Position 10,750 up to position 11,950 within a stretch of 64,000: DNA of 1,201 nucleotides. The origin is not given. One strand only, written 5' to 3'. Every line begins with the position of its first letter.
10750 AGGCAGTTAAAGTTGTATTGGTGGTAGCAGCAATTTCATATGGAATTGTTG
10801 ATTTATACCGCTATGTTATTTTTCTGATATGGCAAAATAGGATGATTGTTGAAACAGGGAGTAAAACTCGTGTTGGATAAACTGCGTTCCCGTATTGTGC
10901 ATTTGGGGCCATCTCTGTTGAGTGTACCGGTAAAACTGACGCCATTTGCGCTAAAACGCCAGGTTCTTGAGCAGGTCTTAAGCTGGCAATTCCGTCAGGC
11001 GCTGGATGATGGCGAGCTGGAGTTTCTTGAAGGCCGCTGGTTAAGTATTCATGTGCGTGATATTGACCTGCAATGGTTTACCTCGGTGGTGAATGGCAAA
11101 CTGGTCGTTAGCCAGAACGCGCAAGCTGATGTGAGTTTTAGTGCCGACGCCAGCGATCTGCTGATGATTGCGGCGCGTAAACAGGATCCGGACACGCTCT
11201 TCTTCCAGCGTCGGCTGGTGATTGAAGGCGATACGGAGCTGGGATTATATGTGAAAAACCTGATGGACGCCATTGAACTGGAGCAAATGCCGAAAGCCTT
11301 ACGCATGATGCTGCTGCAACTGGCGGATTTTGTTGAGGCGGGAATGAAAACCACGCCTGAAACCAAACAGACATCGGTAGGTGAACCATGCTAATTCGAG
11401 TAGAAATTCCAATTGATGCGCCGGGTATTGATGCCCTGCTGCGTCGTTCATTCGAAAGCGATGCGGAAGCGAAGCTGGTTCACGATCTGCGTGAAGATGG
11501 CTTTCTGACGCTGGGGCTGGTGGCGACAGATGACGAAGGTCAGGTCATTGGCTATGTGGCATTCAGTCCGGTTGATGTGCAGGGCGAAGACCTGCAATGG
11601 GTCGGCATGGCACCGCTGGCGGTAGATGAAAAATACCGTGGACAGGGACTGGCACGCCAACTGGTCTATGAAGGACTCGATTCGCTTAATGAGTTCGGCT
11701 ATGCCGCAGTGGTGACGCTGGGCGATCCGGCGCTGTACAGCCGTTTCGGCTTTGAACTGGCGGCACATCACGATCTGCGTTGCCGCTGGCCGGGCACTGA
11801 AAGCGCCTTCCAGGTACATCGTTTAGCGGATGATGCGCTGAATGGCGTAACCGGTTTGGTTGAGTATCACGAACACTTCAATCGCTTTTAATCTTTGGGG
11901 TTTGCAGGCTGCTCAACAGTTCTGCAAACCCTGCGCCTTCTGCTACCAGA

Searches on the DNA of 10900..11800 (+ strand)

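Call 73: search_dna_similar(query=window:10900-11800:+, collection=ecoli_genomes, mode=near, max_rows=3)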
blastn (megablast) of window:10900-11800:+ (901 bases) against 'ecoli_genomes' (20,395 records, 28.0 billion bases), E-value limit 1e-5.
Records with a match: 5424; places in all: 5425; records where one place covers at least 80% of the query: 5424.
Genomes with a match: 5424 of 5426; with a place that covers at least 80% of the query: 5424. Places per genome that has any: lowest 1, median 1, highest 2. On chromosomes: 5424 places; on plasmids: 1.
Best place of each record, by identity: 95-99% 5424.
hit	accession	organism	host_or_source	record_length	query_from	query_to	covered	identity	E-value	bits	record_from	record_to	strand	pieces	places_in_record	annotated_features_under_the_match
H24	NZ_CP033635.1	Escherichia coli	chicken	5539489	1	901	100%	98.8%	0e+0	1604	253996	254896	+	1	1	ubiT: ubiquinone anaerobic biosynthesis accessory factor UbiT | yhbS: GNAT family N-acetyltransferase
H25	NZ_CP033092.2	Escherichia coli DSM 30083 = JCM 1649 = ATCC 11775 strain ...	-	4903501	1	901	100%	98.8%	0e+0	1604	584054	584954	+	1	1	ubiT: ubiquinone anaerobic biosynthesis accessory factor UbiT | yhbS: GNAT family N-acetyltransferase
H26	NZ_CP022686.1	Escherichia coli Nissle 1917 strain Nissle 1917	Homo sapiens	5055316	1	901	100%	98.8%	0e+0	1604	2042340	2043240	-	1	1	ubiT: ubiquinone anaerobic biosynthesis accessory factor UbiT | yhbS: GNAT family N-acetyltransferase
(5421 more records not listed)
